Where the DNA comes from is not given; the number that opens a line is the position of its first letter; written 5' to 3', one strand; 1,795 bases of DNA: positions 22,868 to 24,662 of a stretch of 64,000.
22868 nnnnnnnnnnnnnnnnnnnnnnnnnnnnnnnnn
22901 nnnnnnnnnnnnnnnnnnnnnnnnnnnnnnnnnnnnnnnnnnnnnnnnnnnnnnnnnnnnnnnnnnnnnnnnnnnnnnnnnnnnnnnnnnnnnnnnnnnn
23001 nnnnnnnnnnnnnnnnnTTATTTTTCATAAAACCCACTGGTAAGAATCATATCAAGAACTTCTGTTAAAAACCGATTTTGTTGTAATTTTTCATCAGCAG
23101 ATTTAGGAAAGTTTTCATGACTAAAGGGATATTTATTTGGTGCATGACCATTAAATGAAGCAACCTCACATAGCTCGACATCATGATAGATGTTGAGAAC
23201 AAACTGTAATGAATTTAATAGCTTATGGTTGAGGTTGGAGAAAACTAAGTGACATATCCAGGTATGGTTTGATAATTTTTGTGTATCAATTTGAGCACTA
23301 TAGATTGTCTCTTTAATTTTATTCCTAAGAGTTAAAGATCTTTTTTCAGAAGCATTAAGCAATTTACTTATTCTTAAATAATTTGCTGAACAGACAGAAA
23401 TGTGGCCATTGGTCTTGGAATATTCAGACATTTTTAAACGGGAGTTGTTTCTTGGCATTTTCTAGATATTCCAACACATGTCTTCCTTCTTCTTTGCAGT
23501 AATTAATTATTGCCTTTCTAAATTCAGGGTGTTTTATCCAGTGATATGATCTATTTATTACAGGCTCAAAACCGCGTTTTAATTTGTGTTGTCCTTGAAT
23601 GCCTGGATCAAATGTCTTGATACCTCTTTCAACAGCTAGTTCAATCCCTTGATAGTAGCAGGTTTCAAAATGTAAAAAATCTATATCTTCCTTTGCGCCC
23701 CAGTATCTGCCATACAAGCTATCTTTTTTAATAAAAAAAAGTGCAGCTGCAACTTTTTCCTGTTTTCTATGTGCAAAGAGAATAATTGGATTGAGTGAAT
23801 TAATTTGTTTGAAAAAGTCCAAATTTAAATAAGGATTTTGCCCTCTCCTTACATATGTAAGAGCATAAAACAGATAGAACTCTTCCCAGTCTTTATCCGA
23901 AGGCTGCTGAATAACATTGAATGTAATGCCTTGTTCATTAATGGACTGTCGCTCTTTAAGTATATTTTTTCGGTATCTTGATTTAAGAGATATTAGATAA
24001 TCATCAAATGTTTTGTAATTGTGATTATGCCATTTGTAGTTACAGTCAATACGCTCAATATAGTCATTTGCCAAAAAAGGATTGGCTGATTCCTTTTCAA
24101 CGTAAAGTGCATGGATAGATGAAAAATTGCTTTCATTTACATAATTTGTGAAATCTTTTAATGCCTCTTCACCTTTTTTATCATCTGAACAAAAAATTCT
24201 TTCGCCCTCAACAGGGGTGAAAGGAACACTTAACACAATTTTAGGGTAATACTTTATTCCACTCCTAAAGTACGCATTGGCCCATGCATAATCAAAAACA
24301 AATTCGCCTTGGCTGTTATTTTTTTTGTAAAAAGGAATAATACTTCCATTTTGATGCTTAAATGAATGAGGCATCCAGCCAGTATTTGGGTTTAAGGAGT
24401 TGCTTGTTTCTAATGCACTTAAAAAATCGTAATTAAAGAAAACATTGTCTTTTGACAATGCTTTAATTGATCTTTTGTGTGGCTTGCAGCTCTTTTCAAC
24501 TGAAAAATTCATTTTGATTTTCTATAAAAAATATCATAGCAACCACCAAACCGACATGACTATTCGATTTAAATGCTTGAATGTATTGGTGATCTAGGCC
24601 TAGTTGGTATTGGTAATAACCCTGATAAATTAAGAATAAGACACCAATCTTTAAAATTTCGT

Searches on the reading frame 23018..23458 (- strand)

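Call 47: search_protein_families(library=pfam, proteins=[window:23018-23458:-], max_evalue=0.00001)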
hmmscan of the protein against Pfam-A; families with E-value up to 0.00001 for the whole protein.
window:23018-23458:- (146 aa): 1 family
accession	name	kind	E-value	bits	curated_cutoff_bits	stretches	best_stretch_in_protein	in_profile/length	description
PF06853.17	DUF1249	-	4e-09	36.9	25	1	30-142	2-114/116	Protein of unknown function (DUF1249)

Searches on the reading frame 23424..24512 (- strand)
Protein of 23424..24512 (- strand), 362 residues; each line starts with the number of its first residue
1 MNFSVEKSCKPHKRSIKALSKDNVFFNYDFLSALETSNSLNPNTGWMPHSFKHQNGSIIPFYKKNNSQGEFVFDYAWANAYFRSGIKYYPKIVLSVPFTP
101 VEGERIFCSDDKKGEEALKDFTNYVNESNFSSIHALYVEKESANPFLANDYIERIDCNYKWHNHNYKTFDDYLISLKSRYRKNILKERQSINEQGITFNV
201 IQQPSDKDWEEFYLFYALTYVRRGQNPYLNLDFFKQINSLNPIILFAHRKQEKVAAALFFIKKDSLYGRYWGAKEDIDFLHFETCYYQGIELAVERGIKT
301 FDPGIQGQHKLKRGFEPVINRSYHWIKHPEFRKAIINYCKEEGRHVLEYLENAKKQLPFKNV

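Call 47: search_protein_families(library=pfam, proteins=[window:23424-24512:-], max_evalue=0.00001)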
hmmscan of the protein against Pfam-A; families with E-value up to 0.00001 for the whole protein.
window:23424-24512:- (362 aa): 1 family
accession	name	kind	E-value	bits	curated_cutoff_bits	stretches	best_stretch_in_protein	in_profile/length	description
PF04339.18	FemAB_like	-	1.6e-118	396.5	27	1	20-361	15-369/369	Peptidogalycan biosysnthesis/recognition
